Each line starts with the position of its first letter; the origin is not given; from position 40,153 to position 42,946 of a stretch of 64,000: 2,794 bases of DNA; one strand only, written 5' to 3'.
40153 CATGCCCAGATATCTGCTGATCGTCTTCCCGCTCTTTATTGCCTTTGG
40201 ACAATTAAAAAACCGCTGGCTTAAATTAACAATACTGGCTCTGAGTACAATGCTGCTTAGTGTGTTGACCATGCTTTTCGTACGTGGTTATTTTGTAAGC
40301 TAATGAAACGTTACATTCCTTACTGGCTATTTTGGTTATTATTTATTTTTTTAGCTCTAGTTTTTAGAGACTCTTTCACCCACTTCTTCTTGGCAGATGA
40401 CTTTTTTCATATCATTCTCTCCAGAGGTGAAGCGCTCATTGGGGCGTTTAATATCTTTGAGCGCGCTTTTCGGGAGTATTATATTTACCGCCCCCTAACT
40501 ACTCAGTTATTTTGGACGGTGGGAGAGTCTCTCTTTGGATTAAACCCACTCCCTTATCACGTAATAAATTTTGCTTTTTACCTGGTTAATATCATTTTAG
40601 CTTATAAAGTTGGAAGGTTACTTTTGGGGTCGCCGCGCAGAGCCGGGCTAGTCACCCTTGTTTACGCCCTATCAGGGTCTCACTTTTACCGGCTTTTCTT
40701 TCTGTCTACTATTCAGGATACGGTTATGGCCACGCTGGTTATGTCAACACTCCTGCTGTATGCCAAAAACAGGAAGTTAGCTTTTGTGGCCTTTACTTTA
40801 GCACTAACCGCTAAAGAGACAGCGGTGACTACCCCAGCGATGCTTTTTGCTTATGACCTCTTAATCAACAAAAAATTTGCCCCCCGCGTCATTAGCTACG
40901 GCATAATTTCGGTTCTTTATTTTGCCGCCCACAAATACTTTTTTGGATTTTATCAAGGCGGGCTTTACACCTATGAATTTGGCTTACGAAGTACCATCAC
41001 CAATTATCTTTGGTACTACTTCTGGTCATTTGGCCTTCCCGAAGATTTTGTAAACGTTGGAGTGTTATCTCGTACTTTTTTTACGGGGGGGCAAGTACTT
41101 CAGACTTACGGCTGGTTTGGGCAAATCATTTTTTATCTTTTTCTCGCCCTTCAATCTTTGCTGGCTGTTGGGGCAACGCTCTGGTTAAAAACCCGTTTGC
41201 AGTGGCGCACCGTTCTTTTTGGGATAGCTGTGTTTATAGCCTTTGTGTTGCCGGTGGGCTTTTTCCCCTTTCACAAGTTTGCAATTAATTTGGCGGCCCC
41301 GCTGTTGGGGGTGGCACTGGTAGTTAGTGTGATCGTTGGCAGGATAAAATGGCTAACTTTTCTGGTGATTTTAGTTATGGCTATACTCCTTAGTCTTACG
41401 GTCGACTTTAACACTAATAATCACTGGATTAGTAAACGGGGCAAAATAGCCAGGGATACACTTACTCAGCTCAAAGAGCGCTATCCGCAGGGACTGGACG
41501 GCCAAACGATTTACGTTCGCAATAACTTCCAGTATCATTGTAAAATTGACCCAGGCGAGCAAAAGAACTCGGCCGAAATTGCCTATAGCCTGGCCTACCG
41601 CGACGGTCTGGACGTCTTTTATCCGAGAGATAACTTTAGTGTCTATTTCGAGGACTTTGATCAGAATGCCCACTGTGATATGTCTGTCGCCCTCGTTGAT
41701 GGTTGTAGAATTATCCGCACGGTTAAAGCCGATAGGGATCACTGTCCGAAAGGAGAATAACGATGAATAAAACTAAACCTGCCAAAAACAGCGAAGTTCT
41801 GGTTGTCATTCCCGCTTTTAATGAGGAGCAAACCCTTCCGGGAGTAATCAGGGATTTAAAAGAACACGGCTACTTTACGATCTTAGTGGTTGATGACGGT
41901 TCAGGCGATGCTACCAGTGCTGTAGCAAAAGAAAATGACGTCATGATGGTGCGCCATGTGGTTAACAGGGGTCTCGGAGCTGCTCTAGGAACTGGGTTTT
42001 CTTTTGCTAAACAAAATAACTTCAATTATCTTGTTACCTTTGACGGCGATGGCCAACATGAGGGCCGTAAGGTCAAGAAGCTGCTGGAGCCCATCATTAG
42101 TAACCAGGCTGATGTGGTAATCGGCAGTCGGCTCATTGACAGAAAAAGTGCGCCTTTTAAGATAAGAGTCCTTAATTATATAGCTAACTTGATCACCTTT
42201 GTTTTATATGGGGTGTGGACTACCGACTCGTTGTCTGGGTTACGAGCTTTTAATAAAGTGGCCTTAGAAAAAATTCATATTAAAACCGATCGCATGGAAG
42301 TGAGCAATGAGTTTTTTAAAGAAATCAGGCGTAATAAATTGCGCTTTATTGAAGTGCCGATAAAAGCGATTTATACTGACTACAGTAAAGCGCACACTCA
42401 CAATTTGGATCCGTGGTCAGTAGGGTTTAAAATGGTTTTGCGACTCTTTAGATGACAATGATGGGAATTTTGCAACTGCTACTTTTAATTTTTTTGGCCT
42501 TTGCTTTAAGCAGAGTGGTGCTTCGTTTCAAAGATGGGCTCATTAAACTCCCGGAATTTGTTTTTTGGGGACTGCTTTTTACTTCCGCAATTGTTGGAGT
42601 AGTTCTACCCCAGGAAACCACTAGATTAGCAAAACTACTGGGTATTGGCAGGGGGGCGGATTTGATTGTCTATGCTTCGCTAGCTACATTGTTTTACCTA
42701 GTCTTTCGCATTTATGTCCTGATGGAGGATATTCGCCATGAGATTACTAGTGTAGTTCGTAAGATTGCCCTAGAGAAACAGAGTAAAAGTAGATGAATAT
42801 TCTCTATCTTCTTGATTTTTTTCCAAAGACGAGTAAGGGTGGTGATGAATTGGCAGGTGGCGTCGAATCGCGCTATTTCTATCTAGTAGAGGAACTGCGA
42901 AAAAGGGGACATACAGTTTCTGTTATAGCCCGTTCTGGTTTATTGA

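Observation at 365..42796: Five polyprenyl-phosphate-sugar synthases but one GtrA flippase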

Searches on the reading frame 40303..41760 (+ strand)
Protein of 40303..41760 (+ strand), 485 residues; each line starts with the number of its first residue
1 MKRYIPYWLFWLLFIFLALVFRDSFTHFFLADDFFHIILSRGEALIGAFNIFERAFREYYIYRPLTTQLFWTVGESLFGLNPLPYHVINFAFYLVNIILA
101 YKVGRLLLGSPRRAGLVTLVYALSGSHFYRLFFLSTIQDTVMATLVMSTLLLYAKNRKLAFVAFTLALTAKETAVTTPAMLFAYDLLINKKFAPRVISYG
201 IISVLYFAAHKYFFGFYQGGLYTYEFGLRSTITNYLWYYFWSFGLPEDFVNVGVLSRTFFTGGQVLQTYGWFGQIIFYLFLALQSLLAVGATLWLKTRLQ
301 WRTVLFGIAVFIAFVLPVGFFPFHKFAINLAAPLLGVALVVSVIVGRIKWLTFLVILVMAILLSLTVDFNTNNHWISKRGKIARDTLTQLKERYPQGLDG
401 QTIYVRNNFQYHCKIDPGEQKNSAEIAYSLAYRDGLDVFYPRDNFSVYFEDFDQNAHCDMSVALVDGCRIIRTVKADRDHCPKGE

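Call 5: search_protein_families(library=pfam, proteins=[window:40303-41757:+], max_evalue=0.01)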
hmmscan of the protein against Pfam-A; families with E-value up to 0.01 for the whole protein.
window:40303-41757:+ (485 aa): 0 families

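Call 19: find_encoding_contigs(protein=window:40303-41760:+, flank=10000, max_places=3)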
Protein window:40303-41760:+ (485 aa): no gene with exactly this product is on record in the collection.

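Call 27: search_protein_families(library=pfam, proteins=[window:40303-41757:+], max_evalue=5)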
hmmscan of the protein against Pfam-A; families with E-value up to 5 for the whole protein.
window:40303-41757:+ (485 aa): 1 family
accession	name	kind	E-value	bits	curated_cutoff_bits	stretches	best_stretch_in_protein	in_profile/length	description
PF14015.11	DUF4231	-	0.11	13.4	24.7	1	330-379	22-75/103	Protein of unknown function (DUF4231)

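Call 42: search_protein_families(library=ncbifam, proteins=[window:40303-41757:+], max_evalue=0.01)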
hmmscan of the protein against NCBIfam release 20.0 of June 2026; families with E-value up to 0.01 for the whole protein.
window:40303-41757:+ (485 aa): 0 families

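Call 50: find_homologous_proteins(query=window:40303-41757:+, max_evalue=0.00001)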
Query window:40303-41757:+ (485 aa): 30 proteins with E <= 0.00001 among 8000 candidates.
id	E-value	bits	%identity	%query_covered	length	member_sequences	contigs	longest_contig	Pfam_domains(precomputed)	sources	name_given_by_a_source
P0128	0.0e+0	1096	100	100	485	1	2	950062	-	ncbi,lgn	-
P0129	3.3e-145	503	49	98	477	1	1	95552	-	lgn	-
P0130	3.3e-123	430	44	90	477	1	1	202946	-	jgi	-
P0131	1.0e-93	333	40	95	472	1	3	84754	-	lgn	-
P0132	4.6e-93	331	38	89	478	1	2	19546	-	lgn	-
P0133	7.5e-92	327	39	93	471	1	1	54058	-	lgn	-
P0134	8.6e-90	320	38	94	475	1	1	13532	-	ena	-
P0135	1.5e-85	306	37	90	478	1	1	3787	-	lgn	-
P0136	6.5e-85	304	37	87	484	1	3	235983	-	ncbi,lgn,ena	-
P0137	1.5e-83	299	37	89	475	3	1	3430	-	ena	-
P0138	2.1e-82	296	36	95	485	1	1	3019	-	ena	-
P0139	3.7e-82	295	36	90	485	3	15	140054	-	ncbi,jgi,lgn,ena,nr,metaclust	ncbi:MAG: hypothetical protein UY21_C0001G0046 [Microgenomates group bacterium GW2011_GWA1_48_10]|nr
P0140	8.1e-82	294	34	90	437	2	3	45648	-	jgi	-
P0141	3.3e-81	292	36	95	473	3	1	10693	-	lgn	-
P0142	4.4e-81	291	37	92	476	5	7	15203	-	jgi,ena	-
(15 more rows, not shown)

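Call 54: search_protein_families(library=pfam, alignment_id=A1, max_evalue=0.01)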
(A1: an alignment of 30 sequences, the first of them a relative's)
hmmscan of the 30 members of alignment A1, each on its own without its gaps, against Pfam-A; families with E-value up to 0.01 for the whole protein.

A. member 1, P0128 (485 aa): 0 families

B. families by the number of members that match (of 30 scanned): 1 family
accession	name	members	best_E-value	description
PF13231.12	PMT_2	6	2.3e-07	Dolichyl-phosphate-mannose-protein mannosyltransferase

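Call 57: predict_structure(alignment_id=A1)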
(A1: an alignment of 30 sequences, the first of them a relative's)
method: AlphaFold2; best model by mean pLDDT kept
length: 485 residues; sequences in the alignment: 30
mean_pLDDT: 89.6   pTM: 0.91
mean pLDDT of the five models: 89.6, 88.9, 88.1, 86.7, 86.7
residues with pLDDT >= 90: 345; 70-90: 99; 50-70: 30; < 50: 11
segments of 3 or more residues with pLDDT < 50: 412-417
pLDDT, mean of each block of 10 residues (from residue 1): 69 97 97 95 81 74 84 97 98 98 96 94 95 96 98 98 96 95 97 96 91 72 83 93 93 76 80 93 95 92 98 93 81 98 91 89 94 94 96 95 89 51 94 96 96 91 90 64 50
secondary structure, 60 per line:
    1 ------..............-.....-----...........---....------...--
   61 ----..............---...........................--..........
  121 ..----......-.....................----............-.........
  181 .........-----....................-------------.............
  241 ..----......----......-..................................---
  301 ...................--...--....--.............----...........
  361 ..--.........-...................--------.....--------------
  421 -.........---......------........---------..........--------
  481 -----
elements in order: H7-20 H22-26 H32-42 H46-49 H65-78 H82-108 H111-122 H127-132 H134-154 H159-170 H172-189 H195-214 H228-242 H247-252 H257-262 H264-297 H301-319 H327-330 H333-345 H350-362 H365-373 H375-393 E402-406 H422-430 H434-439 E446-449 H450-453 E463-466 H467-472

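Call 64: fold_search(model_id=the predicted structure, library=pdb)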
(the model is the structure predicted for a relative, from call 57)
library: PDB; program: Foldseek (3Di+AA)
matches with E <= 10: 206; with E <= 0.001: 0
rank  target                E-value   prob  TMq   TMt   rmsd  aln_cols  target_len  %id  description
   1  5f15                  1.6e-02  1.00  0.40  0.36  15.5       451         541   14  Crystal Structure of ArnT from Cupriavidus metallidurans bound to Undecaprenyl phosphate (released 2016-02-17)
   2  6gxc_A                3.2e-02  1.00  0.45  0.33   9.9       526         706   12  Bacterial oligosaccharyltransferase PglB in complex with an inhibitory peptide and a reactive lipid-linked oligosaccha (released 2018-11-14)
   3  5ogl_A                3.6e-02  1.00  0.44  0.33   9.9       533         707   12  Structure of bacterial oligosaccharyltransferase PglB in complex with an acceptor peptide and an lipid-linked oligosac (released 2017-10-25)
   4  5ezm                  3.7e-02  0.99  0.39  0.36  16.9       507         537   14  Crystal Structure of ArnT from Cupriavidus metallidurans in the apo state (released 2016-02-17)
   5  9dlf_C                6.3e-02  0.95  0.36  0.30  14.7       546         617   12  Arabinosyltransferase AftB in complex with Fab_B3 (released 2025-06-25)
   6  8ga3_A                1.6e-01  0.20  0.15  0.16  21.9       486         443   13  CLC-ec1 R230C/L249C/C85A at pH 4.5 100mM Cl Turn (released 2024-02-07)
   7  7zli_A                1.6e-01  0.98  0.43  0.34  14.4       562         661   11  Cryo-EM structure of C-mannosyltransferase CeDPY19, in complex with Dol25-P-Man and bound to CMT2-Fab and anti-Fab nan (released 2023-01-11)
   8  7n98                  2.4e-01  0.13  0.12  0.12  21.1       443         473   14  Cryo-EM structure of MFSD2A (released 2021-08-04)
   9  6kki                  3.5e-01  0.14  0.11  0.14  23.3       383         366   14  Crystal structure of Drug:Proton Antiporter-1 (DHA1) Family SotB, in the inward-occluded conformation (released 2020-07-29)
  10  8hpk_A                4.3e-01  0.16  0.14  0.16  17.8       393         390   10  Crystal structure of the bacterial oxalate transporter OxlT in an oxalate-bound occluded form (released 2023-02-15)
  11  8b23_B                4.6e-01  0.23  0.20  0.15  20.7       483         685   10  Time-resolved structure of K+-dependent Na+-PPase from Thermotoga maritima 600-seconds post reaction initiation with N (released 2024-01-17)
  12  28vj_B                4.6e-01  0.20  0.15  0.18  18.3       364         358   15  NorA bound to miniprotein I-23 (released 2026-04-08)
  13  6zgr_A                4.6e-01  0.14  0.13  0.15  18.2       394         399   12  Crystal structure of a MFS transporter with bound 1-hydroxynaphthalene-2-carboxylic acid at 2.67 Angstroem resolution (released 2021-10-20)
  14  9jdy                  4.6e-01  0.08  0.09  0.10  22.2       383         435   15  Human URAT1 bound with verinurad (released 2024-10-16)
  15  9irw                  4.8e-01  0.11  0.11  0.11  21.0       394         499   13  Structure of human URAT1 bound with urate (released 2025-01-15)
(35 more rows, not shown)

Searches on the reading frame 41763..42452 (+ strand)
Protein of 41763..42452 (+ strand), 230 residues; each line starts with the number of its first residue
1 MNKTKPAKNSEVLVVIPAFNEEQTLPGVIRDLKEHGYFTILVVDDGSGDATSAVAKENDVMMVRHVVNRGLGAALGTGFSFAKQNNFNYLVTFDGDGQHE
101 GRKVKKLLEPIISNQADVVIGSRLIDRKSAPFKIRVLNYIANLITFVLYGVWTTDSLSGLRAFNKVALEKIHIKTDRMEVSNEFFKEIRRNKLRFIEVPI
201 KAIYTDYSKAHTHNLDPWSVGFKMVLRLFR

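Call 6: search_protein_families(library=pfam, proteins=[window:41763-42452:+], max_evalue=0.01)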
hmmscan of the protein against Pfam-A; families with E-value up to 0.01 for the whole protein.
window:41763-42452:+ (230 aa): 1 family
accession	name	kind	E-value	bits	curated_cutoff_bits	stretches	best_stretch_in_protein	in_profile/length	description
PF00535.33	Glycos_transf_2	-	1.1e-25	91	23.3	1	14-170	2-166/168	Glycosyl transferase family 2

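Call 8: search_protein_families(library=ncbifam, proteins=[window:41763-42452:+], max_evalue=0.001)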
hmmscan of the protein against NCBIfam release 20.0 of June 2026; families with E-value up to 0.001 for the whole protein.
window:41763-42452:+ (230 aa): 17 families
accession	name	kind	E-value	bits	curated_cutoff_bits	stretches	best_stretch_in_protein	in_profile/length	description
NF058614.1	PPMAGASynPpgS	equivalog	3.4e-40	137.8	370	1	12-214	2-208/226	polyprenyl-phospho-N-acetylgalactosaminyl synthase PpgS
TIGR04182.1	glyco_TIGR04182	equivalog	1.2e-37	129.9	325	1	11-230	1-216/293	S-layer glycoprotein N-glycosyltransferase AglJ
NF041391.1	DPhHxTase_Halo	equivalog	1.6e-13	50.2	375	1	18-224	3-201/213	dolichyl-phosphate hexose transferase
TIGR03937.1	PgaC_IcaA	equivalog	1.8e-10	40.3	422.3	1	5-139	40-180/407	poly-beta-1,6-N-acetyl-D-glucosamine synthase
NF007986.1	PRK10714.1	equivalog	4.7e-10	39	529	1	10-169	6-170/316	undecaprenyl-phosphate 4-deoxy-4-formamido-L-arabinose transferase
TIGR04283.1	glyco_like_mftF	equivalog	2.5e-08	33.8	182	1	14-85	3-74/221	TIGR04283 family arsenosugar biosynthesis glycosyltransferase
TIGR03469.1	HpnB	hypoth_equivalog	3.8e-08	32.8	379.25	1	8-119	42-168/386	hopene-associated glycosyltransferase HpnB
TIGR03965.1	mycofact_glyco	equivalog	4.6e-08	32.4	280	1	8-86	72-157/467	mycofactocin biosynthesis glycosyltransferase MftF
NF047588.1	GlcsyltransPgfSStrep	equivalog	9e-08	31.7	500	1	13-174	4-170/308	glycosyltransferase PgfS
NF010496.0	PRK13915.1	equivalog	2.5e-07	30.1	262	1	8-78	29-111/307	glucosyl-3-phosphoglycerate synthase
NF041875.1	EPS_EpsD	equivalog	5.5e-07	29.3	370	1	14-128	3-121/325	exopolysaccharide biosynthesis glycosyltransferase EpsD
TIGR01556.1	rhamnosyltran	subfamily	9.8e-07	28.2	200.55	1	29-132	14-120/281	rhamnosyltransferase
NF041865.1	EpsU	equivalog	2.2e-05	23.6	700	1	10-97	39-133/394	exopolysaccharide biosynthesis GT2 family glycosyltransferase EpsU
NF007482.0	PRK10073.1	equivalog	2.6e-05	23.4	423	1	9-119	5-118/334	glycosyltransferase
NF047683.1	TeichurnBiosyTuaG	equivalog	2.8e-05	23.9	400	1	9-117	5-117/252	teichuronic acid biosynthesis protein TuaG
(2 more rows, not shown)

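Call 14: search_solved_structures(query=window:41763-42452:+, max_evalue=0.001)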
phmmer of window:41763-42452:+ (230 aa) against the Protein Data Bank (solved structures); distinct sequences matched with E-value up to 0.001: 5.
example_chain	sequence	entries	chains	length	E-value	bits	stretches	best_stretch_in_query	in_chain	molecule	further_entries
5mlz_A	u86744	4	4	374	8.7e-10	41.6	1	10-185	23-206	Dolichol monophosphate mannose synthase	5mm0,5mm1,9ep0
9bhc_C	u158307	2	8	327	4.1e-07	32.8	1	10-164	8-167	Undecaprenyl-phosphate 4-deoxy-4-formamido-L-arabinose transferase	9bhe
8vxh_A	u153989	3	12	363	5e-07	32.5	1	10-164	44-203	Undecaprenyl-phosphate 4-deoxy-4-formamido-L-arabinose transferase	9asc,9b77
9hwj_A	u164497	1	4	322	1.1e-05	28.1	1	11-144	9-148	Undecaprenyl-phosphate 4-deoxy-4-formamido-L-arabinose transferase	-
5hea_A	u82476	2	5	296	2.4e-05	27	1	12-141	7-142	Putative glycosyltransferase (GalT1)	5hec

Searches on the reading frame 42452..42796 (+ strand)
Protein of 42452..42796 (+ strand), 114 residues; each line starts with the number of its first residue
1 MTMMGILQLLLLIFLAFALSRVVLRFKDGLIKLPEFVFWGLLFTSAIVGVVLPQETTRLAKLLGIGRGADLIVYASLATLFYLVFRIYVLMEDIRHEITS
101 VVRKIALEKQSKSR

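Call 6: search_protein_families(library=pfam, proteins=[window:42452-42793:+], max_evalue=0.01)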
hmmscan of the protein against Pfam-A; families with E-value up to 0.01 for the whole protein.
window:42452-42793:+ (114 aa): 1 family
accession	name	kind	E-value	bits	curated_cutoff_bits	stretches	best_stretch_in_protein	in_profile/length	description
PF10066.14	DUF2304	-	2.5e-19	69.9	25.5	1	7-110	2-105/106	Uncharacterized conserved protein (DUF2304)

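Call 8: search_protein_families(library=ncbifam, proteins=[window:42452-42793:+], max_evalue=0.001)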
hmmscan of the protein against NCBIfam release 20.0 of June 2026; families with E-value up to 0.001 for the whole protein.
window:42452-42793:+ (114 aa): 0 families

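Call 20: find_encoding_contigs(protein=window:42452-42796:+, flank=10000, max_places=3)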
Protein window:42452-42796:+ (114 aa): no gene with exactly this product is on record in the collection.
